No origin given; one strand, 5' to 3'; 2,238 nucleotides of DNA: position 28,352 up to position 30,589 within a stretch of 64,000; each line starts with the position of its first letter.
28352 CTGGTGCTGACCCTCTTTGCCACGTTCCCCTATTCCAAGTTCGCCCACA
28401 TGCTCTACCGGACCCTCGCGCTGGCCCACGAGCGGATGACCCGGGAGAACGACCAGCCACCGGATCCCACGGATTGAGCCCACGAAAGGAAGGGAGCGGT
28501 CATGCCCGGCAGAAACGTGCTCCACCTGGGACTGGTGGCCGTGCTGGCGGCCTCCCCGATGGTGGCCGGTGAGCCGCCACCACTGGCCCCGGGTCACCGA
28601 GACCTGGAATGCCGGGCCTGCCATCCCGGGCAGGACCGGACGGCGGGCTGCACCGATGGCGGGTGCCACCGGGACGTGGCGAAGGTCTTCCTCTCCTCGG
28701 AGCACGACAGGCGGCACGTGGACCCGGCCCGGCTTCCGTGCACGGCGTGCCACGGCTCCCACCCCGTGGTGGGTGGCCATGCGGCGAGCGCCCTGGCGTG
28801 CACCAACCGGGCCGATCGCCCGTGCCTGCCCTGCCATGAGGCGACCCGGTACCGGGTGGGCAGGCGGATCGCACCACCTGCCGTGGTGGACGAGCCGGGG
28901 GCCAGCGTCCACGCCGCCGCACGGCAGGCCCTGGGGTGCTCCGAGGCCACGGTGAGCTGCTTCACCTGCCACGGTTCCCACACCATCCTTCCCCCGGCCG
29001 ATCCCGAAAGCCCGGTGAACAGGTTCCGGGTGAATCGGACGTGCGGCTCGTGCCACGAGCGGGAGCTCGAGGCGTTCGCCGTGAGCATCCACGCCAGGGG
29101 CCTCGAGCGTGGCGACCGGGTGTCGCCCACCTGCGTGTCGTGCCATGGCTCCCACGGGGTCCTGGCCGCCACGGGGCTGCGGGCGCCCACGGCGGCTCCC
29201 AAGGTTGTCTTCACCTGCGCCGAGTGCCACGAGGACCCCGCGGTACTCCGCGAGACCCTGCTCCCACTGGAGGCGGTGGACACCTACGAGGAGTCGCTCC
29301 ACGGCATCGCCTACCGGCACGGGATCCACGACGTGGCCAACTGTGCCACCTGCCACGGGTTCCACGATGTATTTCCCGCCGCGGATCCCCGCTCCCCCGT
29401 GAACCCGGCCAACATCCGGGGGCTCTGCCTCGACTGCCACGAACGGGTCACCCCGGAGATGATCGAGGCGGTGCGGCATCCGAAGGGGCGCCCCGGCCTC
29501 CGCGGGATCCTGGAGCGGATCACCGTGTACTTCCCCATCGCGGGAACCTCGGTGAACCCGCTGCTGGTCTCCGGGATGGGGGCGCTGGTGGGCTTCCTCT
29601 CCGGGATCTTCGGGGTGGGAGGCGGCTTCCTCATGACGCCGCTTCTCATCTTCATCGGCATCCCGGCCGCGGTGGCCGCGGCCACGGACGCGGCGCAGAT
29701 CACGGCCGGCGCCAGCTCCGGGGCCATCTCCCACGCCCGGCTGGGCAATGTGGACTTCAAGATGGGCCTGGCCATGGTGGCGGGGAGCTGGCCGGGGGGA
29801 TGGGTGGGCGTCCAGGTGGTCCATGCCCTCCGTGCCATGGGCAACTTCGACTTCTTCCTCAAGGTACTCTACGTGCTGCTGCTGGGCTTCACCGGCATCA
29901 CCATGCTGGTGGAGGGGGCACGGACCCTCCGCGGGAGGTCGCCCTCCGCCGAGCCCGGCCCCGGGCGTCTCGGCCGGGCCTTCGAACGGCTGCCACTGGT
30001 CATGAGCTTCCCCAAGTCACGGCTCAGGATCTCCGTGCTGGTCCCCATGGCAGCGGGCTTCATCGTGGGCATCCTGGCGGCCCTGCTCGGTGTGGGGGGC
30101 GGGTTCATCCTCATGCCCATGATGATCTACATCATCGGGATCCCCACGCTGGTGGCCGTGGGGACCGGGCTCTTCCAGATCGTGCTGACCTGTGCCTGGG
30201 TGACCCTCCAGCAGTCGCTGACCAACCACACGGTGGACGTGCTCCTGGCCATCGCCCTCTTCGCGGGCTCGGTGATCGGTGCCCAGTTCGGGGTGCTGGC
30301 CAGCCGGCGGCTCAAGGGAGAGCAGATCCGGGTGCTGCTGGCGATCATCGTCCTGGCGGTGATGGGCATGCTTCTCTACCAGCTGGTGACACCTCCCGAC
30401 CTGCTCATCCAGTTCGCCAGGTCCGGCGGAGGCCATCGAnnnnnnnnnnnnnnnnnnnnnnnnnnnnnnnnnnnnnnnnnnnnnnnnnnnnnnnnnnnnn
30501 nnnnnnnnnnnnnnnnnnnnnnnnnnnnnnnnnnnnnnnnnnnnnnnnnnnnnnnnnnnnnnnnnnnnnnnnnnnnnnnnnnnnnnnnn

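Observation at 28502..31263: Multihaem cytochrome c covalently fused to a TauE/SafE (TSUP) anion permease, plus a TIGR02186-like partner, wedged between qmoC and sat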

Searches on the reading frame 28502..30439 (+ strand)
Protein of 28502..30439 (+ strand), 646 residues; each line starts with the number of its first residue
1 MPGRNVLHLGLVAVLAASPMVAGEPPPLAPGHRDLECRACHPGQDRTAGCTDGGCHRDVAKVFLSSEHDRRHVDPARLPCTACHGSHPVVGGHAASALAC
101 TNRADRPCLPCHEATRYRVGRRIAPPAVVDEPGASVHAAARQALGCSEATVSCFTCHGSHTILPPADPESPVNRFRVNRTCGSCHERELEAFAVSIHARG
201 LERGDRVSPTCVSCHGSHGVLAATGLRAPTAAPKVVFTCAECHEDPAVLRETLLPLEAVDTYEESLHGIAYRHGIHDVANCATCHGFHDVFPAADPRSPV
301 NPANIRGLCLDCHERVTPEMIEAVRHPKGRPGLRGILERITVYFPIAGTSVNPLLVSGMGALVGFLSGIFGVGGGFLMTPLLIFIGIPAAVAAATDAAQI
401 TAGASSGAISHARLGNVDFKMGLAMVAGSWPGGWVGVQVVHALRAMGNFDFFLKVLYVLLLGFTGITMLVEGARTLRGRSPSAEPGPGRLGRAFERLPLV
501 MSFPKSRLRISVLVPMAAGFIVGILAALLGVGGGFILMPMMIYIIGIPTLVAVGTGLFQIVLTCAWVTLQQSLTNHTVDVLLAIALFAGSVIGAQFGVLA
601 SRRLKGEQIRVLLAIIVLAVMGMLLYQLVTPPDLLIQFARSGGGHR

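Call 5: search_protein_families(library=ncbifam, proteins=[window:28502-30439:+], max_evalue=0.01)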
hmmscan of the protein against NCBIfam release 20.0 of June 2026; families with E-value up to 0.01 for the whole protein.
window:28502-30439:+ (646 aa): 2 families
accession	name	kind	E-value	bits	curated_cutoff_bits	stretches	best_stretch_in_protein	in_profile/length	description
NF008659.0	PRK11659.1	equivalog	0.00031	20.5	184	0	268-316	124-170/188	cytochrome c nitrite reductase pentaheme subunit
TIGR03146.1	cyt_nit_nrfB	equivalog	0.001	19.3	166.6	1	178-314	11-142/145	cytochrome c nitrite reductase pentaheme subunit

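Call 6: search_protein_families(library=pfam, proteins=[window:28502-30439:+], max_evalue=0.01)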
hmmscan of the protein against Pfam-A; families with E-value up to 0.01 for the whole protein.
window:28502-30439:+ (646 aa): 6 families
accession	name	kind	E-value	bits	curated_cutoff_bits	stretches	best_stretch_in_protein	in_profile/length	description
PF01925.25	TauE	-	2.5e-43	148.9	32.6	1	358-621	3-234/237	Sulfite exporter TauE/SafE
PF14522.11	Cytochrome_C7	-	5.2e-08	33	24.8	1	149-215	12-66/67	Cytochrome c7 and related cytochrome c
PF14537.11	Cytochrom_c3_2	-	7.2e-07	30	25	0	210-314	8-79/79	Cytochrome c3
PF09699.15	Paired_CXXCH_1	-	2.9e-06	27.3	20.6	1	210-245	8-38/41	Doubled CXXCH motif (Paired_CXXCH_1)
PF23733.2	GRXCR1-2_C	-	1.1e-05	25.8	26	0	211-245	12-38/47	GRXCR1/2, C-terminal domain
PF02085.21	Cytochrom_CIII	-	0.0092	16.8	22.9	0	149-243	29-101/101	Class III cytochrome C family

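Call 7: find_homologous_proteins(query=window:28502-30439:+, max_evalue=0.00001)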
Query window:28502-30439:+ (646 aa): 1235 proteins with E <= 0.00001 among 8000 candidates; the best 120 are listed.
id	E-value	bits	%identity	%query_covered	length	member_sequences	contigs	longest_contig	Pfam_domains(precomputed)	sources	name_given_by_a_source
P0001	0.0e+0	1391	95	100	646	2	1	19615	PF09699.16,PF14537.12,PF01925.26,PF14522.12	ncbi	-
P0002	0.0e+0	1242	84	100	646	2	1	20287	PF09699.16,PF14537.12,PF01925.26,PF14522.12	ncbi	-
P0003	5.5e-287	972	70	96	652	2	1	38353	PF09699.16,PF14537.12,PF01925.26,PF14522.12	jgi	jgi:uncharacterized protein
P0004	5.2e-274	929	68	98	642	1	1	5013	PF09699.16,PF14537.12,PF01925.26,PF14522.12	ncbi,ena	-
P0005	2.7e-270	917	66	99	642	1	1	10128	PF14537.12,PF01925.26,PF14522.12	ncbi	-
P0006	3.3e-266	903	66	97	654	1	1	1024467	PF09699.16,PF14537.12,PF02085.22,PF01925.26,PF14522.12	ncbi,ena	-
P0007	2.6e-264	897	66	98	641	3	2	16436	PF09699.16,PF14537.12,PF01925.26,PF14522.12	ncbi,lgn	-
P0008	1.2e-260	885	66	95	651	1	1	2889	PF14537.12,PF02085.22,PF01925.26,PF14522.12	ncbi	-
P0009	5.1e-248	843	62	97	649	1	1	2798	PF14537.12,PF02085.22,PF01925.26,PF14522.12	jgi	jgi:uncharacterized membrane protein YfcA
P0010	7.0e-247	839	63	95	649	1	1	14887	PF09699.16,PF14537.12,PF01925.26,PF14522.12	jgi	-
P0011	2.4e-244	831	61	95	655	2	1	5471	PF09699.16,PF14537.12,PF01925.26,PF14522.12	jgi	-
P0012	1.4e-242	825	62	95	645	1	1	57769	PF14537.12,PF02085.22,PF01925.26,PF14522.12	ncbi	-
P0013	6.8e-239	813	61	98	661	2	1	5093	PF14537.12,PF02085.22,PF01925.26,PF14522.12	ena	-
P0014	2.8e-235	801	60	96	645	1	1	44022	PF02085.22,PF01925.26,PF14522.12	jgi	jgi:uncharacterized membrane protein YfcA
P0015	3.3e-235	801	60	96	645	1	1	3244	PF09699.16,PF14537.12,PF02085.22,PF01925.26,PF14522.12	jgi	jgi:uncharacterized membrane protein YfcA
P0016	3.3e-235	801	59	100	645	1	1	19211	PF01925.26,PF14522.12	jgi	-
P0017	1.3e-234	799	60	95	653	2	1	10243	PF01925.26,PF14522.12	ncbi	-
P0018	1.1e-233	796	60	96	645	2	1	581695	PF14537.12,PF01925.26,PF14522.12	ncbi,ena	-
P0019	1.8e-233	795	59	98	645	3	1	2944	PF14537.12,PF02085.22,PF01925.26,PF14522.12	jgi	jgi:uncharacterized membrane protein YfcA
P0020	3.4e-233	794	58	96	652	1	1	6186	PF14537.12,PF02085.22,PF01925.26,PF14522.12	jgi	-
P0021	1.1e-232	792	59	98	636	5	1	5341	PF14537.12,PF02085.22,PF01925.26,PF14522.12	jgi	jgi:uncharacterized membrane protein YfcA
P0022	3.3e-232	791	58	96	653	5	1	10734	PF14537.12,PF01925.26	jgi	-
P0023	2.3e-230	785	58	98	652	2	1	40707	PF14537.12,PF01925.26,PF14522.12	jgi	-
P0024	5.4e-229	780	58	96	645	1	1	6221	PF14537.12,PF01925.26,PF14522.12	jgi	jgi:uncharacterized membrane protein YfcA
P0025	1.5e-228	779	60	92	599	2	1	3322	PF01925.26,PF14522.12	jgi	jgi:uncharacterized membrane protein YfcA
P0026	4.3e-228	777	58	95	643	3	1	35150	PF14537.12,PF02085.22,PF01925.26,PF14522.12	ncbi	-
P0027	1.0e-227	776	58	96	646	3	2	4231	PF09699.16,PF14537.12,PF02085.22,PF01925.26,PF14522.12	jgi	jgi:hypothetical protein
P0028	1.0e-227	776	60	92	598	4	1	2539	PF14537.12,PF01925.26,PF14522.12,PF22113.2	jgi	-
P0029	1.9e-226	772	59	95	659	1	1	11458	PF14537.12,PF01925.26,PF14522.12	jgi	jgi:uncharacterized membrane protein YfcA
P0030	2.3e-226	772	59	95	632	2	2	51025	PF14537.12,PF01925.26,PF14522.12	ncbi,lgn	-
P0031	1.6e-225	769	58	97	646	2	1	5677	PF09699.16,PF14537.12,PF01925.26,PF14522.12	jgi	jgi:uncharacterized membrane protein YfcA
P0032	6.5e-224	763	58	95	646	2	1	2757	PF09699.16,PF14537.12,PF01925.26,PF14522.12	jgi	jgi:hypothetical protein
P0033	3.5e-223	761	59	96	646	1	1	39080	PF14537.12,PF01925.26,PF14522.12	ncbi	-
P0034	1.8e-222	759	58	95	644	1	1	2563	PF14537.12,PF02085.22,PF01925.26,PF14522.12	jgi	jgi:hypothetical protein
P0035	1.3e-221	756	58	95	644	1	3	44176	PF09699.16,PF14537.12,PF01925.26,PF14522.12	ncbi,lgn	-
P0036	3.9e-221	754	60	97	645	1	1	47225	PF14537.12,PF01925.26,PF14522.12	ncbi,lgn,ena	-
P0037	1.1e-220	753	57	96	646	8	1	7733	PF09699.16,PF14537.12,PF02085.22,PF01925.26,PF14522.12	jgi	-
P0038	5.4e-215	734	66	80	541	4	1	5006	PF01925.26,PF14522.12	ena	-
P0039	1.0e-214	733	66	80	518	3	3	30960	PF09699.16,PF01925.26,PF14522.12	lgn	-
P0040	7.5e-212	724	65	79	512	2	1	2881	PF09699.16,PF14537.12,PF01925.26,PF14522.12,PF22113.2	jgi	-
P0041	8.1e-212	723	67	76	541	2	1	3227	PF14537.12,PF01925.26,PF14522.12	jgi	jgi:uncharacterized membrane protein YfcA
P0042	2.7e-211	722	65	77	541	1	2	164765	PF14537.12,PF00684.26,PF01925.26,PF14522.12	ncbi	-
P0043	2.7e-211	722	67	77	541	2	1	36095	PF14537.12,PF01925.26,PF14522.12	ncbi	-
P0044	1.0e-210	720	58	96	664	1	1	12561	PF09699.16,PF14537.12,PF01925.26,PF14522.12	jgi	jgi:uncharacterized protein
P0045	1.9e-210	719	66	77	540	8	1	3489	PF09699.16,PF14537.12,PF02085.22,PF01925.26,PF14522.12,PF22113.2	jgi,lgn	-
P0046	2.9e-210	718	66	77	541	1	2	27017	PF01925.26,PF14522.12,PF22113.2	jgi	jgi:hypothetical protein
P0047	3.4e-209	715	65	77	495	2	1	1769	PF09699.16,PF14537.12,PF01925.26,PF22113.2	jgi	jgi:uncharacterized membrane protein YfcA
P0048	1.2e-208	713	66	77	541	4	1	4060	PF09699.16,PF14537.12,PF02085.22,PF01925.26,PF14522.12,PF22113.2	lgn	-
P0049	2.2e-207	709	64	81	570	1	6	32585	PF14537.12,PF00684.26,PF01925.26,PF14522.12,PF22113.2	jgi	jgi:uncharacterized membrane protein YfcA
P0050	2.3e-206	706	66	77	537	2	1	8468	PF14537.12,PF01925.26,PF14522.12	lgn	-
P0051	3.5e-206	705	66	77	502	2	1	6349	PF14537.12,PF01925.26,PF14522.12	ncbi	ncbi:MAG: TSUP family transporter, partial [Acidobacteriota bacterium]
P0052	3.1e-204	698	63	78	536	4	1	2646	PF14537.12,PF01925.26,PF14522.12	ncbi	-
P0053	4.5e-204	698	65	76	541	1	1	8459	PF02085.22,PF01925.26,PF14522.12,PF22113.2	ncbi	-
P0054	3.1e-203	695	65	77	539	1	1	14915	PF14537.12,PF02085.22,PF00684.26,PF01925.26,PF14522.12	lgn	-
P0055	1.1e-202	693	64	78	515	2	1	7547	PF00684.26,PF01925.26,PF14522.12,PF22113.2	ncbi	-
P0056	1.1e-202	693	66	75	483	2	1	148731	PF01925.26,PF14522.12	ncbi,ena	-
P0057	3.5e-202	692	59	89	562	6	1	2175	PF14537.12,PF02085.22,PF00684.26,PF01925.26,PF14522.12,PF22113.2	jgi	jgi:uncharacterized membrane protein YfcA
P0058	6.1e-202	691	68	73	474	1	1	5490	PF14537.12,PF01925.26,PF14522.12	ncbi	-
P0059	1.0e-201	690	65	77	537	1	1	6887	PF14537.12,PF01925.26,PF14522.12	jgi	jgi:uncharacterized protein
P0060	1.1e-201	690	64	78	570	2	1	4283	PF14537.12,PF00684.26,PF01925.26,PF14522.12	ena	-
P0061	6.2e-201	688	63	77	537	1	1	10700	PF14537.12,PF01925.26,PF14522.12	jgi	jgi:uncharacterized membrane protein YfcA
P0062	1.2e-200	687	62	82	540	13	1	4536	PF14537.12,PF00684.26,PF01925.26,PF14522.12,PF22113.2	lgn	-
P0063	2.0e-200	686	65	77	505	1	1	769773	PF09699.16,PF14537.12,PF01925.26,PF14522.12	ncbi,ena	-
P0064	2.1e-200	686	64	77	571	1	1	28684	PF09699.16,PF14537.12,PF00684.26,PF01925.26,PF14522.12,PF22113.2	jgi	jgi:uncharacterized protein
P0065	2.8e-200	685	62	80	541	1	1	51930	PF14537.12,PF01925.26,PF14522.12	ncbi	ncbi:MAG: TSUP family transporter [Acidobacteriota bacterium]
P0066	3.6e-199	682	63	77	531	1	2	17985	PF14537.12,PF02085.22,PF01925.26,PF14522.12,PF22113.2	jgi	jgi:uncharacterized membrane protein YfcA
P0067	7.9e-199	681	55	96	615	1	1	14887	PF14537.12,PF02085.22,PF01925.26,PF14522.12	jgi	-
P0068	8.6e-199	680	64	77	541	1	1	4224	PF14537.12,PF02085.22,PF00684.26,PF01925.26,PF14522.12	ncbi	-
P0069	1.3e-198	680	65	74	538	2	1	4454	PF14537.12,PF01925.26,PF14522.12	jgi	jgi:uncharacterized membrane protein YfcA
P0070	1.6e-198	680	63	79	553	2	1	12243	PF14537.12,PF01925.26,PF14522.12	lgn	-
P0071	7.7e-198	677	63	78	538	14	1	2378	PF09699.16,PF01925.26,PF14522.12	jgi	jgi:uncharacterized membrane protein YfcA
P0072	9.2e-198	677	63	77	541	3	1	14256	PF09699.16,PF14537.12,PF01925.26,PF14522.12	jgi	jgi:uncharacterized membrane protein YfcA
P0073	1.3e-197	677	63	79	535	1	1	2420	PF14537.12,PF01925.26,PF14522.12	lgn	-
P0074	1.1e-196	674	63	77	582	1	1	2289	PF14537.12,PF02085.22,PF00684.26,PF01925.26,PF14522.12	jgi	jgi:uncharacterized protein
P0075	2.4e-196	672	63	74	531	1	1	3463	PF09699.16,PF14537.12,PF01925.26,PF14522.12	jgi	jgi:uncharacterized membrane protein YfcA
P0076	2.5e-196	672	63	78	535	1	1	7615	PF14537.12,PF01925.26,PF14522.12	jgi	jgi:uncharacterized membrane protein YfcA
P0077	4.7e-196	671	68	70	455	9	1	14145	PF01925.26,PF14522.12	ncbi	-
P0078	6.0e-196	671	62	77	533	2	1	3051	PF14537.12,PF01925.26,PF14522.12,PF22113.2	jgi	jgi:uncharacterized protein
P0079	8.8e-196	671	63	77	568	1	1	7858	PF14537.12,PF00684.26,PF01925.26,PF14522.12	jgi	jgi:uncharacterized protein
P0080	1.4e-195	670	63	78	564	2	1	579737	PF09699.16,PF14537.12,PF00684.26,PF01925.26,PF14522.12,PF22113.2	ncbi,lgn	-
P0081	5.3e-195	668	62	79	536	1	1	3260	PF14537.12,PF01925.26,PF14522.12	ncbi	-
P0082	7.7e-195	667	62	78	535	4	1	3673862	PF14537.12,PF01925.26,PF14522.12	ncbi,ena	-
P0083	4.0e-194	665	67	73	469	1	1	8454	PF01925.26,PF14522.12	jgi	-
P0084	4.8e-194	665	63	77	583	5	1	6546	PF14537.12,PF01925.26,PF14522.12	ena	-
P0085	8.9e-194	664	66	73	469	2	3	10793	PF14537.12,PF01925.26,PF14522.12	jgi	jgi:hypothetical protein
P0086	4.1e-192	658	63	77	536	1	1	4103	PF14537.12,PF00684.26,PF01925.26,PF14522.12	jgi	jgi:uncharacterized membrane protein YfcA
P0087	2.3e-191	656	61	77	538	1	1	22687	PF14537.12,PF01925.26,PF14522.12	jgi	jgi:uncharacterized membrane protein YfcA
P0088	6.6e-191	654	66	74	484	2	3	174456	PF09699.16,PF01925.26,PF14522.12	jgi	jgi:hypothetical protein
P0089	1.1e-190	654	62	78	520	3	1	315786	PF14537.12,PF01925.26,PF14522.12,PF22113.2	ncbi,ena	-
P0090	3.3e-189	649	61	77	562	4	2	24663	PF14537.12,PF01925.26,PF14522.12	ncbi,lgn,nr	ncbi:MAG TPA: TSUP family transporter [Thermoanaerobaculaceae bacterium]|nr:TSUP family transporter 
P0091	1.0e-188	647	61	77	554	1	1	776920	PF14537.12,PF01925.26,PF14522.12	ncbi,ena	-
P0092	1.1e-188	647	62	77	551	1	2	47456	PF14537.12,PF01925.26,PF14522.12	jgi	jgi:uncharacterized membrane protein YfcA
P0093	8.1e-188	644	52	98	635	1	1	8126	PF09699.16,PF14537.12,PF02085.22,PF01925.26,PF14522.12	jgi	jgi:uncharacterized membrane protein YfcA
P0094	2.5e-187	643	60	77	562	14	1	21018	PF14537.12,PF01925.26,PF14522.12,PF22113.2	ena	-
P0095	1.3e-186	640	62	73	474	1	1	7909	PF01925.26,PF14522.12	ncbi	-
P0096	2.9e-175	603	68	63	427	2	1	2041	PF01925.26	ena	-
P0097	6.9e-173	595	66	66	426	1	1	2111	PF01925.26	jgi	jgi:uncharacterized membrane protein YfcA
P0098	7.4e-173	595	65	66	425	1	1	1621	PF01925.26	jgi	jgi:hypothetical protein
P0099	1.1e-171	591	70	61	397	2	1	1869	PF01925.26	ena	-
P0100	7.8e-167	575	67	62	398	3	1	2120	PF01925.26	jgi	jgi:uncharacterized membrane protein YfcA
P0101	2.3e-165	570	61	64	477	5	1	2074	PF01925.26,PF14522.12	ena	-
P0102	4.8e-165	569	68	61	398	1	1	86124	PF01925.26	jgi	-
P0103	4.9e-164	566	57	72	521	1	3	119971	PF09699.16,PF01925.26,PF14522.12,PF22113.2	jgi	-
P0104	1.4e-159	551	68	58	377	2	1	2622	PF01925.26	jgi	jgi:uncharacterized membrane protein YfcA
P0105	1.6e-151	524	57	72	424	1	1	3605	PF01925.26,PF14522.12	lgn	-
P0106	2.4e-151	524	52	77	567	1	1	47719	PF14537.12,PF00684.26,PF01925.26,PF14522.12,PF22113.2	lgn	-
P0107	2.7e-150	520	49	89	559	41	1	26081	PF09699.16,PF14537.12,PF01925.26,PF14522.12,PF22113.2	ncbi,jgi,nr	ncbi:MAG: hypothetical protein COY42_11875 [Armatimonadetes bacterium CG_4_10_14_0_8_um_filter_66_14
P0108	1.0e-141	492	43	96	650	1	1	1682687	PF14537.12,PF01925.26,PF14522.12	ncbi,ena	-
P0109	1.1e-140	488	71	54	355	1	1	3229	PF01925.26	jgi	-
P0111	1.5e-128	448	63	55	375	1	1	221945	PF01925.26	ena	-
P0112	5.2e-113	397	61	45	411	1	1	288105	PF01925.26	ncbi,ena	-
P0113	9.8e-85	304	49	47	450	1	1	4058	PF01925.26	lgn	-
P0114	1.6e-81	293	51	47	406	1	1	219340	PF01925.26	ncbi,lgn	-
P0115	5.4e-81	291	52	47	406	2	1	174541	PF01925.26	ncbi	-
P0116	7.6e-81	291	52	47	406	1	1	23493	PF01925.26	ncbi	-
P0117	1.1e-80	290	50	47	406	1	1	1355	PF01925.26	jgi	jgi:uncharacterized membrane protein YfcA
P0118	1.6e-80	290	50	47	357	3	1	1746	PF01925.26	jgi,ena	-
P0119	9.4e-80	287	51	47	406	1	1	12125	PF01925.26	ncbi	-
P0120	1.2e-79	287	52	47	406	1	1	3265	PF01925.26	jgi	jgi:uncharacterized membrane protein YfcA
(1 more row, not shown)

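Call 10: find_encoding_contigs(protein=P0006, flank=10000, max_places=2)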
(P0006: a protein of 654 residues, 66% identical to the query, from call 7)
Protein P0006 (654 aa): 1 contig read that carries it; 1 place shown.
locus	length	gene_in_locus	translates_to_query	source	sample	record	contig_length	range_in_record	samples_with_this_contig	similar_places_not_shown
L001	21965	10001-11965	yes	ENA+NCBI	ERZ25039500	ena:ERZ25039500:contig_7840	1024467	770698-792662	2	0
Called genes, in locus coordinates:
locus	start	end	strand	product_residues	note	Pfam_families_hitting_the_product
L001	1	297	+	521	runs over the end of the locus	PF04223:CitF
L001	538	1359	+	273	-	PF13189:Cytidylate_kin2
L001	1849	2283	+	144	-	PF00037:Fer4 (faint), PF12837:Fer4_6 (faint), PF12838:Fer4_7, PF13187:Fer4_9 (weak), PF12139:APS-reductase_C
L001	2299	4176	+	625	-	PF00890:FAD_binding_2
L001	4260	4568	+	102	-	-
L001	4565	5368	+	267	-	PF03692:CxxCxxCC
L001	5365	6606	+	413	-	PF00890:FAD_binding_2, PF01134:GIDA (weak), PF01266:DAO, PF01946:Thi4 (faint), PF03486:HI0933_like (faint), PF07992:Pyr_redox_2 (weak), PF12831:FAD_oxidored, PF13450:NAD_binding_8, +7 more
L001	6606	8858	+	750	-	PF07992:Pyr_redox_2, PF00890:FAD_binding_2 (weak), PF12831:FAD_oxidored, PF13450:NAD_binding_8 (weak), PF12838:Fer4_7, PF13237:Fer4_10 (weak), PF13187:Fer4_9, PF02662:FlpD, +4 more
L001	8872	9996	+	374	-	PF13183:Fer4_8, PF13534:Fer4_17 (weak), PF13187:Fer4_9 (weak), PF27541:CitB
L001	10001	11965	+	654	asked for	PF02085:Cytochrom_CIII (faint), PF09699:Paired_CXXCH_1 (faint), PF14522:Cytochrome_C7 (faint), PF14537:Cytochrom_c3_2 (faint), PF01925:TauE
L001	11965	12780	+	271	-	PF09608:Alph_Pro_TM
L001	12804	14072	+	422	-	PF14306:PUA_2, PF01747:ATP-sulfurylase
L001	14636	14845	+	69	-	PF01197:Ribosomal_L31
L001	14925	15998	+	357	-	PF03462:PCRF, PF00472:RF-1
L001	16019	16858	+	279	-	PF17827:PrmC_N, PF13489:Methyltransf_23 (faint), PF05175:MTS, PF06325:PrmA (weak), PF13847:Methyltransf_31 (weak), PF08241:Methyltransf_11 (faint), PF08242:Methyltransf_12 (weak), PF13649:Methyltransf_25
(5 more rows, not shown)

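Call 11: find_encoding_contigs(protein=P0082, flank=10000, max_places=2)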
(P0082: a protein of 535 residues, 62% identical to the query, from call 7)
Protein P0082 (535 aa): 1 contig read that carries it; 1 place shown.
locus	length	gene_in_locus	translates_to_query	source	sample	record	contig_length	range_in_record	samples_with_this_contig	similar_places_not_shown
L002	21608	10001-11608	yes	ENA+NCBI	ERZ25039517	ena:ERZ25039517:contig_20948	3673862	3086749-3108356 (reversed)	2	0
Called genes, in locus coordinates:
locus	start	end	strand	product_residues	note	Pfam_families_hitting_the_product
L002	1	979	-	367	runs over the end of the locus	PF00561:Abhydrolase_1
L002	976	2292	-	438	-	PF01053:Cys_Met_Meta_PP, PF00155:Aminotran_1_2 (weak), PF01041:DegT_DnrJ_EryC1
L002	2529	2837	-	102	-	PF00076:RRM_1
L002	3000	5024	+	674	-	-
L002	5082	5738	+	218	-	PF04542:Sigma70_r2, PF08281:Sigma70_r4_2, PF04545:Sigma70_r4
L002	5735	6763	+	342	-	-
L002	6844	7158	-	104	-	-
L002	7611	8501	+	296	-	-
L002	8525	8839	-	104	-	-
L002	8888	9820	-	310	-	PF00248:Aldo_ket_red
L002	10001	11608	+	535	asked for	PF14522:Cytochrome_C7 (faint), PF14537:Cytochrom_c3_2 (faint), PF01925:TauE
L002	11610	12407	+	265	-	PF09608:Alph_Pro_TM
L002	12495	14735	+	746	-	PF03030:H_PPase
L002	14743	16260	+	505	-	PF00672:HAMP, PF00512:HisKA, PF02518:HATPase_c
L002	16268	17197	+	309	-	PF01925:TauE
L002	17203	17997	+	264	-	PF09608:Alph_Pro_TM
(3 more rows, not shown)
